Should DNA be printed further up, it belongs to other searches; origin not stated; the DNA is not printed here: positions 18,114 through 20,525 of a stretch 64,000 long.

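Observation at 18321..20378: Full-length threonyl-tRNA-synthetase paralog with every catalytic ligand substituted (candidate pseudo-synthetase)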

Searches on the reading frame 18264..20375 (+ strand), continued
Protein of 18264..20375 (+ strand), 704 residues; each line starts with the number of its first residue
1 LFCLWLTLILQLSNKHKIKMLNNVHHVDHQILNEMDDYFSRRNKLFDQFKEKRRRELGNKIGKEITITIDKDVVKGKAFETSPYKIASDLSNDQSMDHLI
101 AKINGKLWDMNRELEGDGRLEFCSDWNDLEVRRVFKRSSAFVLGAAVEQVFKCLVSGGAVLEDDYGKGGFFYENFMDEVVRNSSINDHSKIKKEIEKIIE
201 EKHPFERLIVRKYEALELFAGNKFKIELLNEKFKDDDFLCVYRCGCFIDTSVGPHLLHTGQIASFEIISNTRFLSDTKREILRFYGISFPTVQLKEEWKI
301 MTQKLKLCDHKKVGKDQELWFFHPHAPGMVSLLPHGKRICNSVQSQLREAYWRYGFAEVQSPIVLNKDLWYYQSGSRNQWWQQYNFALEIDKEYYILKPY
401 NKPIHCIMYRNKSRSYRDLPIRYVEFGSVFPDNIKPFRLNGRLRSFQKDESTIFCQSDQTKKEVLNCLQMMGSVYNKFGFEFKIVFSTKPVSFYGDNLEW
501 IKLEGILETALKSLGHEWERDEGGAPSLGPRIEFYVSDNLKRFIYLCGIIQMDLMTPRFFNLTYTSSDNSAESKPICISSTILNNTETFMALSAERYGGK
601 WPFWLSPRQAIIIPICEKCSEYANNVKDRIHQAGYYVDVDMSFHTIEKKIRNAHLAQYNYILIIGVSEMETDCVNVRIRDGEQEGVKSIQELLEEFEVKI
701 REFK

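Call 15: list_cluster_members(proteins=[P0001, P0121, P0003, P0004, P0122])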
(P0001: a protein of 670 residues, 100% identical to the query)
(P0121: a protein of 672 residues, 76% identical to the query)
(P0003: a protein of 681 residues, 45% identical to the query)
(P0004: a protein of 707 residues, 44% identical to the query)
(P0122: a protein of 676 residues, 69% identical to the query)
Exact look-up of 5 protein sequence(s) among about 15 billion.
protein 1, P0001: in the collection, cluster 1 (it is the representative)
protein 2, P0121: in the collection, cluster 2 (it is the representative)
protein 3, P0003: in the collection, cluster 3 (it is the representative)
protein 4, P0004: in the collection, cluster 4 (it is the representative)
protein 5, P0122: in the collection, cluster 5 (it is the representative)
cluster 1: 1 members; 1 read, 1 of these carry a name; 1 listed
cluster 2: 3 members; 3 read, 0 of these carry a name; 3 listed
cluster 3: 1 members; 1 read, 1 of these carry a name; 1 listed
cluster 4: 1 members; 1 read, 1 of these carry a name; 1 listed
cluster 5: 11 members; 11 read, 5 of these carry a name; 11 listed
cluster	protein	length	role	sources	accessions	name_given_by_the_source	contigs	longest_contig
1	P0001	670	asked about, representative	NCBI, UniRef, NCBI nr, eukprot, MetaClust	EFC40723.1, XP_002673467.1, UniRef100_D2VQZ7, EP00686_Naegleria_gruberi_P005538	predicted protein [Naegleria gruberi] | threonine--tRNA ligase n=1 Tax=Naegleria gruberi TaxID=5762 RepID=D2VQZ7_NAEGR | uncharacterized protein NAEGRDRAFT_51559 [Naegleria gruberi]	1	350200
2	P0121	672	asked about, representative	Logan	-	-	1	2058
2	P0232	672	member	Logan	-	-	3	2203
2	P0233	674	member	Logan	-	-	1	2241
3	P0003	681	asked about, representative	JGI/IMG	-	threonyl-tRNA synthetase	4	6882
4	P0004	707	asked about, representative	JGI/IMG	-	threonyl-tRNA synthetase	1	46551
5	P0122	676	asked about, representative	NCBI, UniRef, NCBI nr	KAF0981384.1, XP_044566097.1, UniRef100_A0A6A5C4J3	hypothetical protein FDP41_012494 [Naegleria fowleri] | Probable threonine--tRNA ligase, cytoplasmic n=1 Tax=Naegleria fowleri TaxID=5763 ... | uncharacterized protein FDP41_012494 [Naegleria fowleri]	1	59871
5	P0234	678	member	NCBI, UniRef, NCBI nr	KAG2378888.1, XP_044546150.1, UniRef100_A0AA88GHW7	hypothetical protein C9374_008036 [Naegleria lovaniensis] | Probable threonine--tRNA ligase, cytoplasmic n=1 Tax=Naegleria lovaniensis TaxID=51637 ... | uncharacterized protein C9374_008036 [Naegleria lovaniensis]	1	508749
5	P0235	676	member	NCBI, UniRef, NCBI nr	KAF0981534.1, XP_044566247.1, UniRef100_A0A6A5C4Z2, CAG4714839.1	hypothetical protein FDP41_012191 [Naegleria fowleri] | Probable threonine--tRNA ligase, cytoplasmic n=1 Tax=Naegleria fowleri TaxID=5763 ... | uncharacterized protein FDP41_012191 [Naegleria fowleri]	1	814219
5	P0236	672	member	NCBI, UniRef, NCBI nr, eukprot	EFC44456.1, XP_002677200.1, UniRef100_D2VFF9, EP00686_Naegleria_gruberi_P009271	threonyl-tRNA synthetase [Naegleria gruberi] | Probable threonine--tRNA ligase, cytoplasmic n=1 Tax=Naegleria gruberi TaxID=5762 ... | XP_002677200.1 threonyl-tRNA synthetase [Naegleria gruberi strain NEG-M]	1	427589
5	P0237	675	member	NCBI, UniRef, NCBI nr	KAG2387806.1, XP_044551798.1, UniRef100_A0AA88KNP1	hypothetical protein C9374_001400 [Naegleria lovaniensis] | Probable threonine--tRNA ligase, cytoplasmic n=1 Tax=Naegleria lovaniensis TaxID=51637 ... | uncharacterized protein C9374_001400 [Naegleria lovaniensis]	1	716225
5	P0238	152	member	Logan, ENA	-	-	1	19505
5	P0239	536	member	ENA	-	-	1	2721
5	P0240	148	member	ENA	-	-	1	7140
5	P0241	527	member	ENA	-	-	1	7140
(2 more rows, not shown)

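Call 17: find_encoding_contigs(protein=P0122, flank=10000, max_places=3)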
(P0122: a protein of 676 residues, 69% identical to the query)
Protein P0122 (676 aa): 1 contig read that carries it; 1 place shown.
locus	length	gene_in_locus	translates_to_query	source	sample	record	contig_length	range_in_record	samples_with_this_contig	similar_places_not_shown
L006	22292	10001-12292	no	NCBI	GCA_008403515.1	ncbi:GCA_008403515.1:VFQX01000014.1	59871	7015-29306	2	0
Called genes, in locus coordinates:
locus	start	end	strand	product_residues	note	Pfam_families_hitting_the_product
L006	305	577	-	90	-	-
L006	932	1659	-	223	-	PF07724:AAA_2, PF07728:AAA_5 (weak), PF10431:ClpB_D2-small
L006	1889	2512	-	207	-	PF17871:AAA_lid_9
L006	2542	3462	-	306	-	PF13191:AAA_16 (faint), PF23569:NBD_SMAX1, PF00004:AAA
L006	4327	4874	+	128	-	-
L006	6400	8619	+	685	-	PF00172:Zn_clus (weak)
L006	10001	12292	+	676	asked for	PF02824:TGS, PF07973:tRNA_SAD, PF00587:tRNA-synt_2b, PF03129:HGTP_anticodon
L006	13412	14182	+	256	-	-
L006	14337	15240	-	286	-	-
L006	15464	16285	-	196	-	-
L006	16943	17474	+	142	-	-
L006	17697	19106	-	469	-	PF00079:Serpin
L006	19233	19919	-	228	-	PF07081:DUF1349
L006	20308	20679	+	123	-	-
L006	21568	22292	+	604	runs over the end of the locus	-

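Call 18: find_encoding_contigs(protein=P0235, flank=10000, max_places=3)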
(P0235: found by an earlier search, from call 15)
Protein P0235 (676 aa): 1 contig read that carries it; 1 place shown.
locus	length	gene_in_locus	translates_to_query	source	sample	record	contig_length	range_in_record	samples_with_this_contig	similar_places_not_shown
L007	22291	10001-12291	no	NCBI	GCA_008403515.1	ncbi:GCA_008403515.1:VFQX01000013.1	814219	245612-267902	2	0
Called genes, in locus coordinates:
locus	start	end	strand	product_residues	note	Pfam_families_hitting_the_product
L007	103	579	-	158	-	-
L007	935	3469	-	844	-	PF23569:NBD_SMAX1, PF00004:AAA, PF17871:AAA_lid_9, PF00158:Sigma54_activat (weak), PF00004:AAA, PF07724:AAA_2, PF07728:AAA_5, PF10431:ClpB_D2-small, +5 more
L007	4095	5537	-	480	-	-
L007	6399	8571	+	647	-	PF00172:Zn_clus (weak)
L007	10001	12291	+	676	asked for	PF02824:TGS, PF07973:tRNA_SAD, PF00587:tRNA-synt_2b, PF03129:HGTP_anticodon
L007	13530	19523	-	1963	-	PF14529:Exo_endo_phos_2, PF00078:RVT_1, PF00075:RNase_H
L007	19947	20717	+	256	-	-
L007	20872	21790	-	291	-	-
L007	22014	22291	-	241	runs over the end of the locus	-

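Call 19: find_encoding_contigs(protein=P0236, flank=10000, max_places=3)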
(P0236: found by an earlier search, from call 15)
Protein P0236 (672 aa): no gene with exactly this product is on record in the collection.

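Call 20: find_encoding_contigs(protein=P0234, flank=10000, max_places=3)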
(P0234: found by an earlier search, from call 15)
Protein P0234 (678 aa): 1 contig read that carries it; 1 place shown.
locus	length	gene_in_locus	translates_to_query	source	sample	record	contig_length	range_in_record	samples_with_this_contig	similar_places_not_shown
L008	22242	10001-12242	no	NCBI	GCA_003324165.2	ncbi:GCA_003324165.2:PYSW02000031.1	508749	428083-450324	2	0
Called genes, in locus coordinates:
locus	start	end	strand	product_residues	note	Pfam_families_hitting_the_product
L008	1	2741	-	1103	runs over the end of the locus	PF00172:Zn_clus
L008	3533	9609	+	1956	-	PF00004:AAA (faint), PF07724:AAA_2 (faint), PF07728:AAA_5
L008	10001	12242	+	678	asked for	PF02824:TGS, PF07973:tRNA_SAD, PF00587:tRNA-synt_2b, PF03129:HGTP_anticodon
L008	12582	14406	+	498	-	PF07992:Pyr_redox_2, PF00070:Pyr_redox, PF22366:NDH2_C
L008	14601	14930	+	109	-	-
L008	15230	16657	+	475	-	PF00317:Ribonuc_red_lgN (weak), PF02867:Ribonuc_red_lgC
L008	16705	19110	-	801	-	-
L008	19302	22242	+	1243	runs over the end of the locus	-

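Call 21: find_encoding_contigs(protein=P0237, flank=10000, max_places=3)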
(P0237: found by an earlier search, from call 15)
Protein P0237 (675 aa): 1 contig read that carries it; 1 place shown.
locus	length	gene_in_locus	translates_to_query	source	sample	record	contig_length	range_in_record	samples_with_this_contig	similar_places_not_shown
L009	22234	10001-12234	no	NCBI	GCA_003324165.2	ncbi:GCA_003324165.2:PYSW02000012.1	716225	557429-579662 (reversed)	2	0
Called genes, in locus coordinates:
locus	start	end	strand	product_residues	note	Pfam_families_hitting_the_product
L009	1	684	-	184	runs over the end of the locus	PF01965:DJ-1_PfpI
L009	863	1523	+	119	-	PF01423:LSM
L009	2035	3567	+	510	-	PF01154:HMG_CoA_synt_N, PF08540:HMG_CoA_synt_C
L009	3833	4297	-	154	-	-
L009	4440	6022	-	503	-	PF17871:AAA_lid_9, PF10431:ClpB_D2-small (faint), PF00158:Sigma54_activat (weak), PF00004:AAA, PF07724:AAA_2, PF07728:AAA_5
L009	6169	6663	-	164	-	PF13191:AAA_16 (faint), PF23569:NBD_SMAX1, PF00004:AAA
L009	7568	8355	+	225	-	PF00172:Zn_clus (weak)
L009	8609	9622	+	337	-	-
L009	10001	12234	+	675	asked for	PF02824:TGS, PF07973:tRNA_SAD, PF00587:tRNA-synt_2b, PF03129:HGTP_anticodon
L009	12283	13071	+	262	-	-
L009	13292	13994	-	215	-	-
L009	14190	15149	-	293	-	-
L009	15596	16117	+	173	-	PF00877:NLPC_P60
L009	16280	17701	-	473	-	PF00079:Serpin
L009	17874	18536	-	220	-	PF07081:DUF1349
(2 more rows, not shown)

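Call 48: predict_structure(alignment_id=A1)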
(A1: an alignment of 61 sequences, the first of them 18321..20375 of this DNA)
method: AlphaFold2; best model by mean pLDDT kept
length: 685 residues; sequences in the alignment: 61
mean_pLDDT: 88.9   pTM: 0.78
mean pLDDT of the five models: 88.9, 88.9, 87.9, 87.8, 87.4
residues with pLDDT >= 90: 462; 70-90: 160; 50-70: 46; < 50: 17
segments of 3 or more residues with pLDDT < 50: 1-4, 412-422
pLDDT, mean of each block of 10 residues (from residue 1): 53 85 96 92 95 95 96 89 96 96 92 94 94 87 68 78 73 96 97 96 90 93 96 95 93 59 86 91 86 91 81 92 93 96 88 69 72 86 92 96 87 46 64 96 97 93 94 91 96 96 90 90 81 92 92 92 87 89 95 97 98 97 96 94 97 96 92 97 92
secondary structure, 60 per line:
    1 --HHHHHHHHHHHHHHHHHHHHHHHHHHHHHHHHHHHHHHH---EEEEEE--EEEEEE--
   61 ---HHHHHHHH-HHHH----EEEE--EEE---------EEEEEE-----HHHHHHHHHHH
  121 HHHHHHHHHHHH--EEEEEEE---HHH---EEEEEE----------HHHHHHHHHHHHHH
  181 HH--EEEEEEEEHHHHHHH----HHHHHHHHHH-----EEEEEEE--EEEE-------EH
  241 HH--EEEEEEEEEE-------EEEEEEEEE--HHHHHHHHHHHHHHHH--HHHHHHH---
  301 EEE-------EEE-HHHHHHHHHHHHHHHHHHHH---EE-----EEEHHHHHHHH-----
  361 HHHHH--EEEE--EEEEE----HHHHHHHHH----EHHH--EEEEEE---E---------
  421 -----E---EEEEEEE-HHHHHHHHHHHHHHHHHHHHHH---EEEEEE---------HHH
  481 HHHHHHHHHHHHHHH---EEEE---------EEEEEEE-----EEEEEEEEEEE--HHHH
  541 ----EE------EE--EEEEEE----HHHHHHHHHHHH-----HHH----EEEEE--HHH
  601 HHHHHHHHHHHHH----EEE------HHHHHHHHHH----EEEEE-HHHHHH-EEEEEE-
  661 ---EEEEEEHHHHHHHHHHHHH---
elements in order: H3-41 E45-50 E53-58 H64-71 H73-76 E81-84 E87-89 E99-104 H110-132 E135-141 E151-156 H167-182 E185-192 H193-199 H204-213 E219-225 E228-231 E245-254 E262-270 H273-288 H291-297 E301-303 E311-313 H315-334 E345-347 H348-355 H361-365 E368-371 E374-378 H383-391 E402-407 E430-436 H438-459 E463-468 H478-495 E499-502 E512-518 E524-534 H537-540 E557-562 H567-578 E591-595 H598-613 E618-620 H627-636 E641-645 H647-652 E654-659 E664-669 H670-682

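Call 54: fold_search(model_id=the predicted structure, library=pdb)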
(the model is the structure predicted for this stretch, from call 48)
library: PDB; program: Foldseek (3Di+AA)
matches with E <= 10: 1169; with E <= 0.001: 687
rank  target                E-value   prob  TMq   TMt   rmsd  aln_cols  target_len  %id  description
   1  1qf6_A                8.8e-60  1.00  0.77  0.82   4.4       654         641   27  STRUCTURE OF E. COLI THREONYL-TRNA SYNTHETASE COMPLEXED WITH ITS COGNATE TRNA (released 1999-05-06)
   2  6vu9                  9.0e-58  1.00  0.55  0.60   9.7       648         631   28  Crystal structure of threonyl-tRNA synthetase (ThrRS) from Stenotrophomonas maltophilia K279a (released 2020-03-04)
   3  1nyq_B                3.3e-54  1.00  0.83  0.88   3.3       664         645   28  Structure of Staphylococcus aureus threonyl-tRNA synthetase complexed with an analogue of threonyl adenylate (released 2003-10-28)
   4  1nyq_A                3.8e-52  1.00  0.82  0.87   3.6       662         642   28  Structure of Staphylococcus aureus threonyl-tRNA synthetase complexed with an analogue of threonyl adenylate (released 2003-10-28)
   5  1nyr_B                4.8e-49  1.00  0.82  0.88   3.2       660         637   27  Structure of Staphylococcus aureus threonyl-tRNA synthetase complexed with ATP (released 2003-10-28)
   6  4p3n_A                8.5e-45  1.00  0.55  0.92   2.4       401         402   38  Structural Basis for Full-Spectrum Inhibition of Threonyl-tRNA Synthetase by Borrelidin 1 (released 2015-03-11)
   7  4hwt_B                3.0e-43  1.00  0.54  0.89   2.8       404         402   39  Crystal structure of human Threonyl-tRNA synthetase bound to a novel inhibitor (released 2013-09-18)
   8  4hwt_A                8.2e-43  1.00  0.53  0.91   2.6       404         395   39  Crystal structure of human Threonyl-tRNA synthetase bound to a novel inhibitor (released 2013-09-18)
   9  8wij_A                5.7e-42  1.00  0.54  0.91   2.4       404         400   31  Crystal structure of E. coli ThrS catalytic domain mutant L489M in complex with Obafluorin (released 2024-07-24)
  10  4ttv_A                7.5e-42  1.00  0.54  0.91   2.6       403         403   39  Crystal structure of human ThrRS complexing with a bioengineered macrolide BC194 (released 2015-09-30)
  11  7cbg_A                8.3e-42  1.00  0.54  0.90   2.7       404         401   31  Crystal structure of threonyl-tRNA synthetase (ThrRS) from Salmonella enterica in complex with an inhibitor (released 2020-10-07)
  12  6l2q_A                2.3e-41  1.00  0.54  0.90   2.7       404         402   30  Threonyl-tRNA synthetase from Salmonella enterica in complex with an inhibitor (released 2020-01-15)
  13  7wmi_A                2.3e-41  1.00  0.54  0.90   2.7       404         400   30  Threonyl-tRNA synthetase from Salmonella enterica in complex with an inhibitor (released 2022-04-27)
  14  8h99_B                2.6e-41  1.00  0.54  0.92   2.2       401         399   30  Crystal structure of E. coli ThrS catalytic domain mutant (released 2023-02-08)
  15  6l2p_B                2.7e-41  1.00  0.54  0.91   2.5       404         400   30  Threonyl-tRNA synthetase from Salmonella enterica in the apo form (released 2020-01-15)
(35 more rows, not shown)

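Call 58: find_encoding_contigs(protein=window:18321-20375:+, flank=3000, max_places=10)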
Protein window:18321-20375:+ (685 aa): no gene with exactly this product is on record in the collection.

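Call 59: search_protein_representatives(protein=window:18321-20375:+)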
Query: 685 residues. Proteins with E-value up to 0.001 (for the whole library): 9107; up to 1e-10: 3793; up to 1e-30: 861. The best 150 are listed.
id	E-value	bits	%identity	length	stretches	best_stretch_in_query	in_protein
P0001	0.0e+00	1565.1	100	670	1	16-685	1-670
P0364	2.0e-130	452.8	39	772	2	16-556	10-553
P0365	4.1e-128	445.2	40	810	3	17-494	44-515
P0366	5.5e-127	441.5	37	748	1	18-661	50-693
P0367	9.5e-125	434.1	37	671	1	19-675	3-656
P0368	9.8e-125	434.0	39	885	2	382-685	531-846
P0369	8.7e-123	427.6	39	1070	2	80-559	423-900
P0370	7.4e-116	404.7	39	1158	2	35-389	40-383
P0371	5.8e-115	401.7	38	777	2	17-487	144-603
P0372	3.8e-113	395.7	37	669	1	98-678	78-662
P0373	4.6e-113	395.5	36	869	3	73-555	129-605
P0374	2.4e-112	393.1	37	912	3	69-551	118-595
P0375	2.8e-111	389.6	38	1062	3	81-551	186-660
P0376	1.5e-110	387.1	35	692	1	20-676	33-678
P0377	3.5e-109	382.7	38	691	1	58-681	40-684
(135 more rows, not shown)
